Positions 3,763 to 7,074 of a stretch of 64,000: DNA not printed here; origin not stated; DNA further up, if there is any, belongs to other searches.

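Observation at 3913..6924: Covalently duplicated PilB/GspE secretion ATPase: two complete motor modules in one 1003-aa protein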

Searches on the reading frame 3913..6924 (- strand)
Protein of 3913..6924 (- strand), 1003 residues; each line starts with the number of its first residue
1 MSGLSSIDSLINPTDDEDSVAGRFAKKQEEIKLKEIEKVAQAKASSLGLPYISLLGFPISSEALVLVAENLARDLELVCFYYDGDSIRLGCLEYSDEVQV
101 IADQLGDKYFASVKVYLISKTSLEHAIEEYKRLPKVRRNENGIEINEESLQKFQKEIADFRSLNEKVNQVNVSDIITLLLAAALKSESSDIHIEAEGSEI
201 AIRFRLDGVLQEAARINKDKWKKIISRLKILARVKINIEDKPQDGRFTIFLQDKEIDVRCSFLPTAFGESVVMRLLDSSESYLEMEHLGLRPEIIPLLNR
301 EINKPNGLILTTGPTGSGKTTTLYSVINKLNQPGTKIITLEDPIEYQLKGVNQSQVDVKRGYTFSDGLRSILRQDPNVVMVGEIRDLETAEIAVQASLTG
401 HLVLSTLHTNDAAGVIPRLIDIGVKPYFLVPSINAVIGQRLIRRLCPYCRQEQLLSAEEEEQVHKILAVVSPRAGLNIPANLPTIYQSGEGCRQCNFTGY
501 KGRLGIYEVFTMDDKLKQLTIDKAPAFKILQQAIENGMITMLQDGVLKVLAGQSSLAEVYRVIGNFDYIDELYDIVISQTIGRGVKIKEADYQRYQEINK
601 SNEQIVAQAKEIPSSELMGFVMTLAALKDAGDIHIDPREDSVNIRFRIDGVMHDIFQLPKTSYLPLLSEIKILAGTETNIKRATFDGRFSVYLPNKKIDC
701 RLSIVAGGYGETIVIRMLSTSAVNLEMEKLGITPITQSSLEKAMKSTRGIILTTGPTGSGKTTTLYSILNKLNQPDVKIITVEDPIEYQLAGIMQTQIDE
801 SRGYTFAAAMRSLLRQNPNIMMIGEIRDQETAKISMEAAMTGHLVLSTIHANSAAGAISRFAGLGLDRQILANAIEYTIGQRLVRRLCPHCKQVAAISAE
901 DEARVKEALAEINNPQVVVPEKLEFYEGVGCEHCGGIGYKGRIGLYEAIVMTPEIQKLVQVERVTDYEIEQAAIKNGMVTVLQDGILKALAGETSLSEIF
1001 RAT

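Call 6: search_protein_families(library=pfam, proteins=[window:3913-6924:-], max_evalue=0.01)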
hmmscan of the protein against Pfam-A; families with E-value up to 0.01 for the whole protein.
window:3913-6924:- (1003 aa): 41 families (the best 25 are shown)
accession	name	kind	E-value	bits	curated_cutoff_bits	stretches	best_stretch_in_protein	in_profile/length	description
PF00437.27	T2SSE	-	5.4e-232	769.4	24.9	2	171-561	7-370/370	Type II/IV secretion system protein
PF25199.1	nSTAND_NTPase5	-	1.6e-10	41.4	34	2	736-790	28-84/145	Novel STAND NTPase 5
PF13401.12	AAA_22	-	1.9e-10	41.6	27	1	746-788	3-45/130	AAA domain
PF20720.3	nSTAND3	-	1.1e-07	32.2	27.2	0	746-787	15-56/155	Novel STAND NTPase 3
PF13173.12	AAA_14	-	1.8e-07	31.6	27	0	749-793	3-48/129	AAA domain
PF12775.13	AAA_7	-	3.3e-07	30.4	25.8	1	743-783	28-68/181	P-loop containing dynein motor region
PF13604.12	AAA_30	-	5e-07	30.1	27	0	740-779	10-49/191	AAA domain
PF01637.24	ATPase_2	-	1.1e-06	29.1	33.2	0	741-792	13-64/225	ATPase domain predominantly from Archaea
PF00004.35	AAA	-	1.6e-06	29.1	21.2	0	751-826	1-66/131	ATPase family associated with various cellular activities (AAA)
PF04851.21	ResIII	-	3.3e-06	27.5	22.5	0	304-340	21-59/164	Type III restriction enzyme, res subunit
PF13191.12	AAA_16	-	9.7e-06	26.6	32.6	0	740-779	16-55/167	AAA ATPase domain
PF02492.25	cobW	-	1e-05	25.7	20.7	0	751-781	3-34/180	CobW/HypB/UreG, nucleotide-binding domain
PF00005.33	ABC_tran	-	1.2e-05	26.4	25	0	753-793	16-52/137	ABC transporter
PF16796.11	Microtub_bd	-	1.5e-05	25.4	27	0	293-328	78-111/155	Microtubule binding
PF24883.2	NPHP3_N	-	2.5e-05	25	24.8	0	745-816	19-78/164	Nephrocystin 3, N-terminal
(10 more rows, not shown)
